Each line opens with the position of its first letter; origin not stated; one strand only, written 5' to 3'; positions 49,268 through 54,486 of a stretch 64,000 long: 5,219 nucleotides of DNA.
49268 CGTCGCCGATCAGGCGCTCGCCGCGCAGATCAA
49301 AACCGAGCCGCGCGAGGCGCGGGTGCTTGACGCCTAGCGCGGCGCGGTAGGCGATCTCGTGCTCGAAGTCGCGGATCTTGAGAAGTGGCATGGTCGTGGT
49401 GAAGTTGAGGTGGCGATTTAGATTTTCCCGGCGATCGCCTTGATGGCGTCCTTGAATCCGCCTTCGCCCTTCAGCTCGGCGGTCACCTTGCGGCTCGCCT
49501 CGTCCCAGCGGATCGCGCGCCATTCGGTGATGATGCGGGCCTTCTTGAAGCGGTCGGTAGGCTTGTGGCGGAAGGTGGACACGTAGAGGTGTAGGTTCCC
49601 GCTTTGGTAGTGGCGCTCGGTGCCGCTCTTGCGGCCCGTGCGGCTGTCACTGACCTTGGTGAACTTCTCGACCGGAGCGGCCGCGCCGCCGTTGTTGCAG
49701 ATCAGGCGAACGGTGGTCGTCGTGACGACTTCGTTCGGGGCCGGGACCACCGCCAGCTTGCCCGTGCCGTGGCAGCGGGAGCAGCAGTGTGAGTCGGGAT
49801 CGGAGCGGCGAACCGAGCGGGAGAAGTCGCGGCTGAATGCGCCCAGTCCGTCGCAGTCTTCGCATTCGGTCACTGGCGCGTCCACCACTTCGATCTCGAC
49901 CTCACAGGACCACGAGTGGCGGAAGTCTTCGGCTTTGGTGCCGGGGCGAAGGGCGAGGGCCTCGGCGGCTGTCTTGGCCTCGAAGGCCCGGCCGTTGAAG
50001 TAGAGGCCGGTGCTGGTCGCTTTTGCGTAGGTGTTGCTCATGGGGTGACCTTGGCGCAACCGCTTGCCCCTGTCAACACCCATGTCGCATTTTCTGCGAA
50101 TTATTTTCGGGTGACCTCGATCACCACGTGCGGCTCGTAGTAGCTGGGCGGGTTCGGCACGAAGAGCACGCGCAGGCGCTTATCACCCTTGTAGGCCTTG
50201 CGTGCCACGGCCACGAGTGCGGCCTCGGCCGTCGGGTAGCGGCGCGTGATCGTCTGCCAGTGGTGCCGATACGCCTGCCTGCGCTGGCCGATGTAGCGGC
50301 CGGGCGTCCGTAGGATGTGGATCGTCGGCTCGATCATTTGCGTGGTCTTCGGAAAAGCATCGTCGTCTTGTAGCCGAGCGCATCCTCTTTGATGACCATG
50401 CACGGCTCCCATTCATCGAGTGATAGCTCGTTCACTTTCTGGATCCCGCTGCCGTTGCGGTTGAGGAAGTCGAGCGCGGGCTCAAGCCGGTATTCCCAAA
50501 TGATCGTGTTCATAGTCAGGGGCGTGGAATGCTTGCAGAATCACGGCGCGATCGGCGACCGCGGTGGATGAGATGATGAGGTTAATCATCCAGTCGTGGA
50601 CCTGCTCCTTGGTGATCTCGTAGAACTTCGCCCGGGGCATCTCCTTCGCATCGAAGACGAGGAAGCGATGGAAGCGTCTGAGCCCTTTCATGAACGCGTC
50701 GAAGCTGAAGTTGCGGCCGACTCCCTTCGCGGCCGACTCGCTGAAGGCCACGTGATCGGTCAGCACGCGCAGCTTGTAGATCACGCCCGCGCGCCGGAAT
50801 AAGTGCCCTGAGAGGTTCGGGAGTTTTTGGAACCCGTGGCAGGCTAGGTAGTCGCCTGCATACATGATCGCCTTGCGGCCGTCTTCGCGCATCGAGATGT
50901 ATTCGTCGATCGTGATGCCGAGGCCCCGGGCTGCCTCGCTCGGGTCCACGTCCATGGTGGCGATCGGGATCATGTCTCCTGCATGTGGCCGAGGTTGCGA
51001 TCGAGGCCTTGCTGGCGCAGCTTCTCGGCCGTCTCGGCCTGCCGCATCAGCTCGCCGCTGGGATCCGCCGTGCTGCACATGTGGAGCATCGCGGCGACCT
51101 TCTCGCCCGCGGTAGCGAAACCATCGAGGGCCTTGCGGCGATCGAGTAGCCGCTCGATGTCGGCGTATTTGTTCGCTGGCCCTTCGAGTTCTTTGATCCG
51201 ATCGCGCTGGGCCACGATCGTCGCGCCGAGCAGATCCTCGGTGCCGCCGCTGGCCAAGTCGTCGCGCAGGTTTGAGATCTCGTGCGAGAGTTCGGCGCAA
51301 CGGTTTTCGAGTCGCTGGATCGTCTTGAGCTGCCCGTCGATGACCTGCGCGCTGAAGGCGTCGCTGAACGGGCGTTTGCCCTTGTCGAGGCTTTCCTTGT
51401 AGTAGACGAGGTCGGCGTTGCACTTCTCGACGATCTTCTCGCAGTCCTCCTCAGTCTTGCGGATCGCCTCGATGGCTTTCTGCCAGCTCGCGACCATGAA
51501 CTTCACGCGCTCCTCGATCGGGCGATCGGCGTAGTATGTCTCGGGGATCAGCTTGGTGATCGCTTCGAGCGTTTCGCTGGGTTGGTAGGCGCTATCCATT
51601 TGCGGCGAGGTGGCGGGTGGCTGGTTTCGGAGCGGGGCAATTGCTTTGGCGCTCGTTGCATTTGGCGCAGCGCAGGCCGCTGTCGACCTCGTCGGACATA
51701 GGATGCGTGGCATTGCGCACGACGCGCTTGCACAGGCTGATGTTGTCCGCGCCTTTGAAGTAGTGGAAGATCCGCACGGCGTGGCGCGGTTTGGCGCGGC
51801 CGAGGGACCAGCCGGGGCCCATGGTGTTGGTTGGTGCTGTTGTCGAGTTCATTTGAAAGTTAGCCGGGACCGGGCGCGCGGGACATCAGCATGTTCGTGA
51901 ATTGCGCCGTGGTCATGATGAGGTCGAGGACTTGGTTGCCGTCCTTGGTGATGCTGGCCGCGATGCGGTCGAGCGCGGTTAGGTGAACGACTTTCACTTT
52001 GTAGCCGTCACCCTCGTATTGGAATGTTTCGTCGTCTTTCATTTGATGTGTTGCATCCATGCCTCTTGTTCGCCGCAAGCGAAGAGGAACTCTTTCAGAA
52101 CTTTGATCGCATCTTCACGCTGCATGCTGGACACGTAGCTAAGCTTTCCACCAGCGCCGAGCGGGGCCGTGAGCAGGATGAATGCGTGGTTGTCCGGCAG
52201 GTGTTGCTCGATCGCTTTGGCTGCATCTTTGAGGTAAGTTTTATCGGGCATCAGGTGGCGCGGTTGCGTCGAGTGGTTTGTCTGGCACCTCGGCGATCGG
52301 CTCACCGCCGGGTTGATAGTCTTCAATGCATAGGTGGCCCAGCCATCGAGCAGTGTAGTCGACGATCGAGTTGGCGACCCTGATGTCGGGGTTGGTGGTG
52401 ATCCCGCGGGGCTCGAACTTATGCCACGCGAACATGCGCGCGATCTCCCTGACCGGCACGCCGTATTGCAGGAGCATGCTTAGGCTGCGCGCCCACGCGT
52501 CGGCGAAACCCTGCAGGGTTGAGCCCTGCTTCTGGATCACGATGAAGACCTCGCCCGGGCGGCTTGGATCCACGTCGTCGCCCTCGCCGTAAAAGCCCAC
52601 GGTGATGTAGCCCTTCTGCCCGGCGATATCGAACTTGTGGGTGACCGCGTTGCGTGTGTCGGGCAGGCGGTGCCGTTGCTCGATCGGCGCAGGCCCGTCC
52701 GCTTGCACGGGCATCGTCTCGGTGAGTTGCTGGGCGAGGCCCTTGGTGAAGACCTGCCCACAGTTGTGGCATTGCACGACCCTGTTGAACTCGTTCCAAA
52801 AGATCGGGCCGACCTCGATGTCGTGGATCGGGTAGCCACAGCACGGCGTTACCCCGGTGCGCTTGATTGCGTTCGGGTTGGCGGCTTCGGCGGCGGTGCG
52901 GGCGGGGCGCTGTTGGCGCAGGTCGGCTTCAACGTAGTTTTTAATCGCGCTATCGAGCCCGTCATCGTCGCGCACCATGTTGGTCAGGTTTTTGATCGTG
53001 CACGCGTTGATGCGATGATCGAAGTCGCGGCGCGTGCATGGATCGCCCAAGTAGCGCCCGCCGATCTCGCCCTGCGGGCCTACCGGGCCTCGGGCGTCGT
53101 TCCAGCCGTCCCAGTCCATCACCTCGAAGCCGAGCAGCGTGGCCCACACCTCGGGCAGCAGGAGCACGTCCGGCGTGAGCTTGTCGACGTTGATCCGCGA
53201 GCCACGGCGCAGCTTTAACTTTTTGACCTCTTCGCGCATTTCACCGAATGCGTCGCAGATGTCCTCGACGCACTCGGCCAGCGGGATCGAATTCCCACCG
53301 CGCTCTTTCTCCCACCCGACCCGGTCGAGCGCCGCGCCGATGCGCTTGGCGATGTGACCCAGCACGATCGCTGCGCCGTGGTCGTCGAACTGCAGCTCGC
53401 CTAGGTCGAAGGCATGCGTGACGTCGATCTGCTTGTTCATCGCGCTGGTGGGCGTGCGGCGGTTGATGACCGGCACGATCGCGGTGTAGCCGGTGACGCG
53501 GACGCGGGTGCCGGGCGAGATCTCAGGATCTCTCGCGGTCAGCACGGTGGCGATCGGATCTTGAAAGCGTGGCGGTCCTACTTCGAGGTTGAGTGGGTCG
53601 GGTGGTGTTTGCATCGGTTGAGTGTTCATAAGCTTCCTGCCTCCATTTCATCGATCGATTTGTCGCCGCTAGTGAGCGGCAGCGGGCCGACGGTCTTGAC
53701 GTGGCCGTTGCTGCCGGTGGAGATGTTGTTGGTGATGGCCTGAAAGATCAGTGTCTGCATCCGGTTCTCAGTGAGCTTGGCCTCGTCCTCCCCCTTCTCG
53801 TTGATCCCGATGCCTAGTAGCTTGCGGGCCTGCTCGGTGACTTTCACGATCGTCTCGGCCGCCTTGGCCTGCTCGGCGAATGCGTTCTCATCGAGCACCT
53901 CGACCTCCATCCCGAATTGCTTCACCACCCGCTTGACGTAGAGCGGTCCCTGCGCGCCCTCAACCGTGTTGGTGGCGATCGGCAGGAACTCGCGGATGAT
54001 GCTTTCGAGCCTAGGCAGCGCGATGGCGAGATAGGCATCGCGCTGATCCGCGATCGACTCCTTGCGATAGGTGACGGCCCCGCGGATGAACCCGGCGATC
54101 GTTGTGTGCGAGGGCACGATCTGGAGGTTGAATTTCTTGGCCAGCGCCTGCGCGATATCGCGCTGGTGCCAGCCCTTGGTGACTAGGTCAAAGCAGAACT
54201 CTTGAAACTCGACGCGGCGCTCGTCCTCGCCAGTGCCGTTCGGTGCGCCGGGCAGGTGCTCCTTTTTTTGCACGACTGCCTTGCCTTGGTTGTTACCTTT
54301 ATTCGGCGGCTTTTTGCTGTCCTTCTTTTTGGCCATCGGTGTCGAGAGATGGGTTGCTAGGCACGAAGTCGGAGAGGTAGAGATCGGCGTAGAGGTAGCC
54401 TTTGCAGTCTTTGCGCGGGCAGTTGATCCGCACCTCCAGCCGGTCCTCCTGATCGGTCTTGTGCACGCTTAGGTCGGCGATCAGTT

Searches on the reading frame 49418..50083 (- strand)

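Call 44: search_protein_families(library=pfam, max_evalue=0.01, proteins=[window:49418-50083:-])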
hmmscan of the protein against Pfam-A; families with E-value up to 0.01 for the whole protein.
window:49418-50083:- (221 aa): 1 family
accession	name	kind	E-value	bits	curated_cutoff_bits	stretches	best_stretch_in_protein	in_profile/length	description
PF00684.25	DnaJ_CXXCXGXG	-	0.0024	18.5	32.7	1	72-110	16-53/65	DnaJ central domain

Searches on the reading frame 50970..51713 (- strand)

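Call 44: search_protein_families(library=pfam, max_evalue=0.01, proteins=[window:50970-51713:-])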
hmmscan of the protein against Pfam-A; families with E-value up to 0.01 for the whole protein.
window:50970-51713:- (247 aa): 1 family
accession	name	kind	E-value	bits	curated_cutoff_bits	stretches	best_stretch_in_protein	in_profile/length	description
PF24615.2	Spectrin_Anc-1_2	-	0.0091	16.7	28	0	108-151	22-65/105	Nuclear anchorage protein 1, spectrin repeat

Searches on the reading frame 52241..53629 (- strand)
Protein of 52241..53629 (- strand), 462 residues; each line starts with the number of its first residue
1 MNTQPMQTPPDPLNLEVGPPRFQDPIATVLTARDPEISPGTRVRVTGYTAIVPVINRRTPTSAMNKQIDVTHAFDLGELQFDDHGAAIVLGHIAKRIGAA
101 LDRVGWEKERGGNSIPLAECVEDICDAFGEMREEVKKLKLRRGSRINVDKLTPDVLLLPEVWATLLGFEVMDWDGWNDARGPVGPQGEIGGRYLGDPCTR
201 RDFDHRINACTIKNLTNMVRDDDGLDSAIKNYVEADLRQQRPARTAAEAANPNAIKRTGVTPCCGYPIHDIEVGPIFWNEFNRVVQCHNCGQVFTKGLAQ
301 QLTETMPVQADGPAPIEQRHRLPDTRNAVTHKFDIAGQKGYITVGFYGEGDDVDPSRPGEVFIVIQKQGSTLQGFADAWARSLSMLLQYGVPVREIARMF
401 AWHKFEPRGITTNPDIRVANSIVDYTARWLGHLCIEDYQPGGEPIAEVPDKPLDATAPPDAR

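Call 18: search_protein_families(library=pfam, max_evalue=0.01, proteins=[window:52241-53629:-])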
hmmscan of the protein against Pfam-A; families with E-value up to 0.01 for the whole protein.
window:52241-53629:- (462 aa): 1 family
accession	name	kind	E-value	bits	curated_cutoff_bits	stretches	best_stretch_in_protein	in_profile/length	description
PF12637.14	TSCPD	-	3.3e-08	34.2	22.8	1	341-431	17-85/88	TSCPD domain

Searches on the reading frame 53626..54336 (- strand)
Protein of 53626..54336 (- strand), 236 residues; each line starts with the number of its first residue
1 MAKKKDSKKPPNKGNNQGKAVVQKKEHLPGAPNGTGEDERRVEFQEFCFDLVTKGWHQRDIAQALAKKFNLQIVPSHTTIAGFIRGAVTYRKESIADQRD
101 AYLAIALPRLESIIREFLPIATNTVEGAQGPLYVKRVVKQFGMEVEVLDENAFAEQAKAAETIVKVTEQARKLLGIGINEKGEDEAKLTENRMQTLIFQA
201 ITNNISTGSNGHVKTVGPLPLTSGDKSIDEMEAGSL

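Call 44: search_protein_families(library=pfam, max_evalue=0.01, proteins=[window:53626-54336:-])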
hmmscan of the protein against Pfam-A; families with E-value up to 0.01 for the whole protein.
window:53626-54336:- (236 aa): 0 families

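Call 80: search_protein_families(library=phrogs, max_evalue=0.001, proteins=[window:53626-54336:-])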
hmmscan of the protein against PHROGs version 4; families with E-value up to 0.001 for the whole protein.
window:53626-54336:- (236 aa): 1 family
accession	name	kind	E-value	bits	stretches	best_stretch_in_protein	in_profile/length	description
phrog_645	-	DNA, RNA and nucleotide metabolism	4.8e-08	34.4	1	38-176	20-120/196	Rnase E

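Call 82: search_solved_structures(query=window:53626-54336:-, max_evalue=10)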
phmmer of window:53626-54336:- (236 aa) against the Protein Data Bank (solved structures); distinct sequences matched with E-value up to 10: 6.
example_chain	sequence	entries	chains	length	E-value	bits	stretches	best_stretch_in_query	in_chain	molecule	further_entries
6zj3_Lj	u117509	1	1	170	0.2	14.2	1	2-116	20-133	Ribosomal protein eL22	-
2if2_A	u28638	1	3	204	0.94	12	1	131-198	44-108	Dephospho-CoA kinase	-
7ry0_A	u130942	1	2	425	1.3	11.5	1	107-190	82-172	Heat shock protein HSP 90-alpha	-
7rxz_A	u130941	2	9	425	1.4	11.4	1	107-190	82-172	Heat shock protein HSP 90-alpha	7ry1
3q6m_A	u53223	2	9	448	1.6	11.2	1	107-190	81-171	Heat shock protein HSP 90-alpha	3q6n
6ksq_A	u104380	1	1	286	1.7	11.2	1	107-190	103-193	Heat shock protein HSP 90-alpha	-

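Call 83: find_homologous_proteins(query=window:53626-54336:-)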
Query window:53626-54336:- (236 aa): 6 proteins with E <= 0.001 among 557 candidates.
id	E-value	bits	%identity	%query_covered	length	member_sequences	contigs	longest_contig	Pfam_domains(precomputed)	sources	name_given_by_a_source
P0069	7.3e-150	514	100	100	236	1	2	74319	-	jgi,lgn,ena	jgi:hypothetical protein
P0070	5.5e-98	345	71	97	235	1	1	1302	-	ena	-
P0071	1.1e-91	324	68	100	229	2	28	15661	-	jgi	jgi:hypothetical protein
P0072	1.2e-78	282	61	99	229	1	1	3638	-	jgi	jgi:hypothetical protein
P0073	2.5e-61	225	50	97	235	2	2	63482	-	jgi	jgi:hypothetical protein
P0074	9.6e-55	203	50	94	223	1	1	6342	-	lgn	-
